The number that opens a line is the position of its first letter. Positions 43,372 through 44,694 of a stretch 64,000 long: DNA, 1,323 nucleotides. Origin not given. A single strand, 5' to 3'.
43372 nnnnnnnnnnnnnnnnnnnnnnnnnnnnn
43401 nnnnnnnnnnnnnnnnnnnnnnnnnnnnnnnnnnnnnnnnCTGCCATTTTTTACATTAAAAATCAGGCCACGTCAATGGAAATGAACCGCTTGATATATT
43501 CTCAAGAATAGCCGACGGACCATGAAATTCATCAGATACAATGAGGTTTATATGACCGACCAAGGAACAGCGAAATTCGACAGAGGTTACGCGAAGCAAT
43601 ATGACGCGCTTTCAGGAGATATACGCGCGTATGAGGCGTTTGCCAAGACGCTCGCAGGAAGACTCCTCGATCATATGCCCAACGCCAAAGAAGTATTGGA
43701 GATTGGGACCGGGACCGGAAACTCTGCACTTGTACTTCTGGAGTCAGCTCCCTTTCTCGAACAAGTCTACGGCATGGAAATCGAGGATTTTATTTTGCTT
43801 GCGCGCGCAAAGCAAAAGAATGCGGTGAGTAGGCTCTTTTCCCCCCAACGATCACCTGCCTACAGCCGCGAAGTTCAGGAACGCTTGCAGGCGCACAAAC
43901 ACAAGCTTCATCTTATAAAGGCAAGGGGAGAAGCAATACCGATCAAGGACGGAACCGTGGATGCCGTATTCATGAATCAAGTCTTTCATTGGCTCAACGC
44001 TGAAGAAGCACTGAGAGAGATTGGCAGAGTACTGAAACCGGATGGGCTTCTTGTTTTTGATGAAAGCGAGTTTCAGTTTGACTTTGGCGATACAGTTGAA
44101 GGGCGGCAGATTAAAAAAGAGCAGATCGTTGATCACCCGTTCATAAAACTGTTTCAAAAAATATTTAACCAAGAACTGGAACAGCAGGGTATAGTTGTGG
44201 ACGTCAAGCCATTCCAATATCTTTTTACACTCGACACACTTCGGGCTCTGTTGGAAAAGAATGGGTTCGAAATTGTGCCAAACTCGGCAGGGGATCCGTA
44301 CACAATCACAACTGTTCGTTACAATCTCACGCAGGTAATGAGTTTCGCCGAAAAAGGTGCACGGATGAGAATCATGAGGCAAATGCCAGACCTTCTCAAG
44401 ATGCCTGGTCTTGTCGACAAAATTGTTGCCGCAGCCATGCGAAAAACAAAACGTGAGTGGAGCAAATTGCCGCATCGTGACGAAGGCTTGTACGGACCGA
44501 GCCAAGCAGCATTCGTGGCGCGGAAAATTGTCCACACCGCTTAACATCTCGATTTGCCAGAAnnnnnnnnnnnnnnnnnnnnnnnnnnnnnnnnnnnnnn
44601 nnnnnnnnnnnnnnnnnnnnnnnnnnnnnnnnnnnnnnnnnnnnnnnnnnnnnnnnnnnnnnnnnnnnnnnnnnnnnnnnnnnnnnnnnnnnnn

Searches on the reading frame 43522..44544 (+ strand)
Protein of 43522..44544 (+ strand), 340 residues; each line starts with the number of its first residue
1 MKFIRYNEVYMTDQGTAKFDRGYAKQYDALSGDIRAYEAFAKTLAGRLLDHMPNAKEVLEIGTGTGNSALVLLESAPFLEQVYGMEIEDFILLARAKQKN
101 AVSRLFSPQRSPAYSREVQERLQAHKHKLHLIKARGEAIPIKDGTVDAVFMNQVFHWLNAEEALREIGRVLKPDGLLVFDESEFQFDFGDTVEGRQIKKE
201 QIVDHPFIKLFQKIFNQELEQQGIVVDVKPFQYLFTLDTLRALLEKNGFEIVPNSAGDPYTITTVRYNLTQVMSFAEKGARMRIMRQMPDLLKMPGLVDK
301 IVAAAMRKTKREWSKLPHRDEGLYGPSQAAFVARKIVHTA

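Call 47: search_protein_families(library=pfam, proteins=[window:43522-44544:+], max_evalue=0.0001)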
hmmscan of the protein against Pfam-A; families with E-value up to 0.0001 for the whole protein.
window:43522-44544:+ (340 aa): 7 families
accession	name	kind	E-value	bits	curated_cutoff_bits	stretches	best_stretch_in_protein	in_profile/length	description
PF08241.18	Methyltransf_11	-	1.3e-17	64.7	21.2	1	59-179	1-95/95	Methyltransferase domain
PF13649.12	Methyltransf_25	-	4.3e-14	53.4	27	1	111-175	30-97/97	Methyltransferase domain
PF13489.12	Methyltransf_23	-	2.3e-12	47.4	27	1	46-252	14-162/164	Methyltransferase domain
PF08242.18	Methyltransf_12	-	2e-11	44.9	30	1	59-177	1-98/98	Methyltransferase domain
PF13847.12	Methyltransf_31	-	9e-08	32.4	27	0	122-183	48-113/145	Methyltransferase domain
PF01209.24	Ubie_methyltran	-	1.9e-05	24.6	20.1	0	125-181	96-153/233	ubiE/COQ5 methyltransferase family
PF13578.12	Methyltransf_24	-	5.7e-05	24.4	26.3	0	59-181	1-104/105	Methyltransferase domain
